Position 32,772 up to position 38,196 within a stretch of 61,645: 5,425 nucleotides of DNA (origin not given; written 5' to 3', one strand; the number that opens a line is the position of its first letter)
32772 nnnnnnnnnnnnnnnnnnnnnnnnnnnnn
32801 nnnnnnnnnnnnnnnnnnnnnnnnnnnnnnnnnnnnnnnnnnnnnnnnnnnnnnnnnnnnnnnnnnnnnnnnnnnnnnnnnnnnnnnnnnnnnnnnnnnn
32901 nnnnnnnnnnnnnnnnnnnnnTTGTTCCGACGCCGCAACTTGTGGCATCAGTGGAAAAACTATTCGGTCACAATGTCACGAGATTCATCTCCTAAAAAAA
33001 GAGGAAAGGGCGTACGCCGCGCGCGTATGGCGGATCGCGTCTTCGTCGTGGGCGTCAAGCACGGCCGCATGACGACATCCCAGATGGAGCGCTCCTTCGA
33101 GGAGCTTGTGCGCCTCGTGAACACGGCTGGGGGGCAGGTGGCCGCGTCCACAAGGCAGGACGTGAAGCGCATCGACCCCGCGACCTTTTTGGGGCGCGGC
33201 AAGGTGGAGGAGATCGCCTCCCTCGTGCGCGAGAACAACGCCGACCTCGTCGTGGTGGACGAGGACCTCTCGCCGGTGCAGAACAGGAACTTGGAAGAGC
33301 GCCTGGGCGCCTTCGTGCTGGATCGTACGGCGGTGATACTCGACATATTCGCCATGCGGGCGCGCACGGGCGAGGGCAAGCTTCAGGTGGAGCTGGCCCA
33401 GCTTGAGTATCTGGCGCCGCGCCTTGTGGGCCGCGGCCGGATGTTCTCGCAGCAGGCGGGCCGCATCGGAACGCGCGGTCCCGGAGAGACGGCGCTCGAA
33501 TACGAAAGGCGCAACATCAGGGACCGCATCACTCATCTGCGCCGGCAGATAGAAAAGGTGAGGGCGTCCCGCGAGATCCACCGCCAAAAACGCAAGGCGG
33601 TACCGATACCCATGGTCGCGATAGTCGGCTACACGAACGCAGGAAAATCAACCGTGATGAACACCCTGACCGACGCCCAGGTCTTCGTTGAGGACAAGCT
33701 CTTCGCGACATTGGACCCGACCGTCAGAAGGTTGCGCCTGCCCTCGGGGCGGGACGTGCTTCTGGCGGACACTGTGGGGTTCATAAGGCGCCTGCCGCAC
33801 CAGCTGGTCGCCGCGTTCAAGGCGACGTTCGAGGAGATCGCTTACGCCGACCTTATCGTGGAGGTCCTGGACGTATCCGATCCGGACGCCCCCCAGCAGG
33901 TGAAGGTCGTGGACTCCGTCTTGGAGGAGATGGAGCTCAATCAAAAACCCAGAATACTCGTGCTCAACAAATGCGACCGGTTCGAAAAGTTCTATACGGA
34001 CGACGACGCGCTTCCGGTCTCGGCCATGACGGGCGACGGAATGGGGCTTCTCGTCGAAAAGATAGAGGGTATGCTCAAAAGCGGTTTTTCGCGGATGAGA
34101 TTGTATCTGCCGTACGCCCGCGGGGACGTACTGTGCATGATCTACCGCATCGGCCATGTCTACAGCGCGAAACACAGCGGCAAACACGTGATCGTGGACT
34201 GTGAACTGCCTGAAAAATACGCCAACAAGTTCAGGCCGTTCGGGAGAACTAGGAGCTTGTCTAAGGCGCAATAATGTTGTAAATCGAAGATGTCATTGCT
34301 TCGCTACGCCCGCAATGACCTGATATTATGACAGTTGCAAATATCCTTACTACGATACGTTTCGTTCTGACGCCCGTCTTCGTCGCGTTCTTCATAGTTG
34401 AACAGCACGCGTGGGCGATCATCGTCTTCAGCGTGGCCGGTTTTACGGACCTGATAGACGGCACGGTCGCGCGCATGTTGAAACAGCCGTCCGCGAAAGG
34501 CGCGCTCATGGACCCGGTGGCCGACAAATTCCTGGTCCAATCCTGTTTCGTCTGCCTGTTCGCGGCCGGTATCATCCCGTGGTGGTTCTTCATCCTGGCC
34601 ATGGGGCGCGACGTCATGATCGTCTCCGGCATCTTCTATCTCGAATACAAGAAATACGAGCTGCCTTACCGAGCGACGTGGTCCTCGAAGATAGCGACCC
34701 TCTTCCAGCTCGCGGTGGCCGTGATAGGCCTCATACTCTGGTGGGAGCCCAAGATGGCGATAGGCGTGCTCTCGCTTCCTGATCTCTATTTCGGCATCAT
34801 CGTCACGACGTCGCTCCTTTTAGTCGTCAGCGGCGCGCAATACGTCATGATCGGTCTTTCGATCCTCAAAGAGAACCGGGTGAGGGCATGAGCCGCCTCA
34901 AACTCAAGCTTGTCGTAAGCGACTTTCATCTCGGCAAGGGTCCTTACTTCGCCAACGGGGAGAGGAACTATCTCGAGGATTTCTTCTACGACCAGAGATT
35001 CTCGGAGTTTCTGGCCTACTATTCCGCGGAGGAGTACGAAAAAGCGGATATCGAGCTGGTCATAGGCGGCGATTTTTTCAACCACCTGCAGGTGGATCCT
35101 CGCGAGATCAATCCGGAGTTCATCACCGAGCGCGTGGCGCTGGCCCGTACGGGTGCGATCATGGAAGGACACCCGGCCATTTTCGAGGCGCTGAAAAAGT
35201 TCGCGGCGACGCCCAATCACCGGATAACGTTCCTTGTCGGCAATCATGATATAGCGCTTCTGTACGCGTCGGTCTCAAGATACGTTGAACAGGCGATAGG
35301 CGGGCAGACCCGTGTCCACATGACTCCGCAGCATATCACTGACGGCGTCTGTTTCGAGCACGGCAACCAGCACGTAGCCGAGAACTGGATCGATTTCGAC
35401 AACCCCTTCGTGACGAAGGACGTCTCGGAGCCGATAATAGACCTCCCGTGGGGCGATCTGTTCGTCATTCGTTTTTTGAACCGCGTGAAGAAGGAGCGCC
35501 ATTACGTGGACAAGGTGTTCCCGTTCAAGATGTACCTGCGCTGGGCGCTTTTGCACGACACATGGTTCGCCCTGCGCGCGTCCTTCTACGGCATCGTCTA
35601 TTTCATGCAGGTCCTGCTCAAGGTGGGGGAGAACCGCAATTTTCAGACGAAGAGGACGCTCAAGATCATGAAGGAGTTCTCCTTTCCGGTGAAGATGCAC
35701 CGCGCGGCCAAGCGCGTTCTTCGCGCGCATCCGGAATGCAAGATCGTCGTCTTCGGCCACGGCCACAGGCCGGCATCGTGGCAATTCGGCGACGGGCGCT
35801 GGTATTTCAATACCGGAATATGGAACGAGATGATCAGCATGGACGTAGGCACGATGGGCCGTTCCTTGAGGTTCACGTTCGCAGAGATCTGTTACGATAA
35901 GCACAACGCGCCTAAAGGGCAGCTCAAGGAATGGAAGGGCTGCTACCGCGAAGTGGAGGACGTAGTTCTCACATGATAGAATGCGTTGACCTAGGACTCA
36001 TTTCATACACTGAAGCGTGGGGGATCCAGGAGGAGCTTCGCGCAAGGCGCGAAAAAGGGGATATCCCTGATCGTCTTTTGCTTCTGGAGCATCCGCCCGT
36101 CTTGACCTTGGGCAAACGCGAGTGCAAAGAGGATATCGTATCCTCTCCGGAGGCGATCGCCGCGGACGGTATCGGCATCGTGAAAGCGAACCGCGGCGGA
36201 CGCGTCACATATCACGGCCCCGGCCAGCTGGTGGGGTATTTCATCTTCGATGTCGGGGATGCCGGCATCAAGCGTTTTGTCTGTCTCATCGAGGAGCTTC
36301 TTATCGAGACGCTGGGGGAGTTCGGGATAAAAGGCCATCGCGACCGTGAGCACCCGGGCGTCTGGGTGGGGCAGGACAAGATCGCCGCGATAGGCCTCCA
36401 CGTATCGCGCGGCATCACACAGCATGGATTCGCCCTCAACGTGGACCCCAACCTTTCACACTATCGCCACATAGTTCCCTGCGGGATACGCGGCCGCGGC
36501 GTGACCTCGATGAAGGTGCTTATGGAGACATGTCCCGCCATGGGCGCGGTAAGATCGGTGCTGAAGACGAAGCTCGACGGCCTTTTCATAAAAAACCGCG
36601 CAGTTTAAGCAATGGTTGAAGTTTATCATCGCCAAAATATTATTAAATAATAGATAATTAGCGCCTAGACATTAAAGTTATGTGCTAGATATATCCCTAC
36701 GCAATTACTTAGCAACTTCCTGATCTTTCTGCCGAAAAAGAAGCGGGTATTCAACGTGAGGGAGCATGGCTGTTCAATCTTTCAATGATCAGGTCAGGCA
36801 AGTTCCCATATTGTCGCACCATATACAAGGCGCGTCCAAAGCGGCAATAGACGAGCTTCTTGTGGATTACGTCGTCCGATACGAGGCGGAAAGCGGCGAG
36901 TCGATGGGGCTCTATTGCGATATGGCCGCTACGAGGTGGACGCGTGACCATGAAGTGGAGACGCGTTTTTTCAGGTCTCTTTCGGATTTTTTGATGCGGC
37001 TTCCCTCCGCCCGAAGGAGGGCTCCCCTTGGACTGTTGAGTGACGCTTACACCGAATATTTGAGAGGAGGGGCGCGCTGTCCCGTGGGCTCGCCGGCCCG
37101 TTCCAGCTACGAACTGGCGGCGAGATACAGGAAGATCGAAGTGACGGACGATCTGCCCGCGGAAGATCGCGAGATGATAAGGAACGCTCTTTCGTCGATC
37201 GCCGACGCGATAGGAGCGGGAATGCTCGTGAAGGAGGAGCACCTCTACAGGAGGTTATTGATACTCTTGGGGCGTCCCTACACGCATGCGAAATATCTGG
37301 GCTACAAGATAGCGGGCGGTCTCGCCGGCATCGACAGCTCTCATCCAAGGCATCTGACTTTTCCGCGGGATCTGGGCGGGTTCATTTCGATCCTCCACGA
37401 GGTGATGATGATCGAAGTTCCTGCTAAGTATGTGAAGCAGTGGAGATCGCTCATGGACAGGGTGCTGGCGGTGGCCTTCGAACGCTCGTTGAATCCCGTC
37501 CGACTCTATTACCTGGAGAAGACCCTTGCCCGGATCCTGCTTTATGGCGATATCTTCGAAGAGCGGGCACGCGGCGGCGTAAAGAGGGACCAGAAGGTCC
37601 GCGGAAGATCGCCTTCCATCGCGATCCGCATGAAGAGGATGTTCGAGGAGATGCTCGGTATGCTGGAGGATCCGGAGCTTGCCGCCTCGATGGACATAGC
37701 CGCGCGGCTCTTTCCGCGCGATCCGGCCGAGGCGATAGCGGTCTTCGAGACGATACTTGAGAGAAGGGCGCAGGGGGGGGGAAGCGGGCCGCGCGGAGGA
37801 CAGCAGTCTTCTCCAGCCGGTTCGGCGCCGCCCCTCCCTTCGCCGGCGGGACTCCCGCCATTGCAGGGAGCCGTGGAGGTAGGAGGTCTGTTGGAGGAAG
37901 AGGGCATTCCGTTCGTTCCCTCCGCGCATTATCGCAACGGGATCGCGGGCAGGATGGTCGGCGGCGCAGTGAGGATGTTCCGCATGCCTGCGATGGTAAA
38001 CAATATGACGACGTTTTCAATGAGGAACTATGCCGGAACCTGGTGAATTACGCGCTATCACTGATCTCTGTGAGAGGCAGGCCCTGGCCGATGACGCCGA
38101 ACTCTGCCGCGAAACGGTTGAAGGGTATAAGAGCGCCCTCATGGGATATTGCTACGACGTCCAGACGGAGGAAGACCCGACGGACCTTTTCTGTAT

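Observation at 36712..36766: Conserved alternative-sigma-type promoter motif at four loci, all in front of orphan or unusual genes (candidate regulon of the giant sigma factors)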

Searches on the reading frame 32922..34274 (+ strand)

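Call 49: search_protein_families(library=pfam, proteins=[window:32922-34274:+], max_evalue=0.0001)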
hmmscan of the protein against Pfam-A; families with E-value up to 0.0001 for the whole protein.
window:32922-34274:+ (450 aa): 6 families
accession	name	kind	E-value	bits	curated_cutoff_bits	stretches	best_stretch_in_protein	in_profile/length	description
PF13167.11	GTP-bdg_N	-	5.8e-31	107.4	25.4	1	57-144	2-89/89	GTP-binding GTPase N-terminal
PF16360.10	GTP-bdg_M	-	4.9e-29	101.1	29.5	1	146-224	1-79/79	GTP-binding GTPase Middle Region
PF01926.29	MMR_HSR1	-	6.8e-23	81.4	21.9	1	232-350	2-113/113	50S ribosome-binding GTPase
PF02421.24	FeoB_N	-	4.1e-05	23.6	27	0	232-357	3-121/156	Ferrous iron transport protein B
PF19275.4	HflX_C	-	4.2e-05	24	26.4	0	355-435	4-85/102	HflX C-terminal domain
PF00350.29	Dynamin_N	-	7.4e-05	23.3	27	0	232-268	1-37/168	Dynamin family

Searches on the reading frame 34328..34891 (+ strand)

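Call 13: search_protein_families(library=pfam, proteins=[window:34328-34891:+], max_evalue=0.001)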
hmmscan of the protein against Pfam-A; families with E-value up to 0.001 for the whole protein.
window:34328-34891:+ (187 aa): 1 family
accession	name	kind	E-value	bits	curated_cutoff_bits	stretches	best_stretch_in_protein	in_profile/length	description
PF01066.26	CDP-OH_P_transf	-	2.2e-33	116.2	22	1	1-148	1-138/152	CDP-alcohol phosphatidyltransferase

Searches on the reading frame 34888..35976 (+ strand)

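Call 13: search_protein_families(library=pfam, proteins=[window:34888-35976:+], max_evalue=0.001)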
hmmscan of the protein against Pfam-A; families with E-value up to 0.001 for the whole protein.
window:34888-35976:+ (362 aa): 1 family
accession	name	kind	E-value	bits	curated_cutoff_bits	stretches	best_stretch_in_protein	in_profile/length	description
PF00149.33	Metallophos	-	0.00013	23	21.5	1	8-294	4-190/191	Calcineurin-like phosphoesterase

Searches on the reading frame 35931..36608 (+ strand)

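Call 13: search_protein_families(library=pfam, proteins=[window:35931-36608:+], max_evalue=0.001)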
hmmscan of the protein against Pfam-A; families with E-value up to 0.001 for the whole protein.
window:35931-36608:+ (225 aa): 1 family
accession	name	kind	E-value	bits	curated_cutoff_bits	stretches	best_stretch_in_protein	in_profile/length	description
PF21948.1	LplA-B_cat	-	9.5e-45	153.4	27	1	26-213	2-197/200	Lipoyl protein ligase A/B catalytic domain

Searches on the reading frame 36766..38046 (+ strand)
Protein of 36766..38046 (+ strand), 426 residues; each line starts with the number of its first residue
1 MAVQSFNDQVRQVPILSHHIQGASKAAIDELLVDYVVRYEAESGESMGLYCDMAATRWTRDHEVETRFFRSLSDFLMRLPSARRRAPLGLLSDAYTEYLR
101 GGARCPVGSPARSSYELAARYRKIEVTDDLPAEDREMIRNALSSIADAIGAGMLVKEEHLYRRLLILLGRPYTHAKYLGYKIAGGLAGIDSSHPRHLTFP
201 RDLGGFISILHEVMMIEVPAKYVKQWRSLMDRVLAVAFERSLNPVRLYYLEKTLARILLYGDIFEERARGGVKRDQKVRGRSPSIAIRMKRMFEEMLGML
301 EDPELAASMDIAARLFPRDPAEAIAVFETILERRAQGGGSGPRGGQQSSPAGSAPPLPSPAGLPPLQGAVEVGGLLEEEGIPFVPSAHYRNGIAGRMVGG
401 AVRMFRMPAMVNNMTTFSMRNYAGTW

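Call 7: search_protein_families(library=pfam, proteins=[window:36766-38046:+], max_evalue=0.01)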
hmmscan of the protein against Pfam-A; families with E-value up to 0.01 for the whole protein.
window:36766-38046:+ (426 aa): 0 families

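Call 11: search_protein_families(library=ncbifam, proteins=[window:36766-38046:+], max_evalue=0.01)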
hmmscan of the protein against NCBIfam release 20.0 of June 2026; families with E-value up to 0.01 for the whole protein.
window:36766-38046:+ (426 aa): 0 families

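Call 12: search_protein_families(library=padloc, proteins=[window:36766-38046:+], max_evalue=0.01)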
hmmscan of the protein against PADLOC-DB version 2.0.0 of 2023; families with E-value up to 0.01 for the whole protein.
window:36766-38046:+ (426 aa): 0 families

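Call 77: search_protein_families(library=phrogs, proteins=[window:36766-38046:+], max_evalue=0.01)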
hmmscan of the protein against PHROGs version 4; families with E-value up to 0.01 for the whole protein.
window:36766-38046:+ (426 aa): 0 families

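Call 79: search_solved_structures(query=window:36766-38046:+, max_evalue=1)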
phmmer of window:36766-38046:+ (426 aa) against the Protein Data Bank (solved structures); distinct sequences matched with E-value up to 1: 1.
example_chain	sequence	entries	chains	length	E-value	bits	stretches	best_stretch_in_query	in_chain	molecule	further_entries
1b9b_A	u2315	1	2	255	0.12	14.8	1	152-270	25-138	PROTEIN (TRIOSEPHOSPHATE ISOMERASE)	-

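Call 82: find_homologous_proteins(query=window:36766-38046:+, max_evalue=0.001)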
Query window:36766-38046:+ (426 aa): 1 proteins with E <= 0.001 among 8000 candidates.
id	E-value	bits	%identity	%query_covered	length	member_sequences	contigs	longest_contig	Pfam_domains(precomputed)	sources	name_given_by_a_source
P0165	1.9e-270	915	100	96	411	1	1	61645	-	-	-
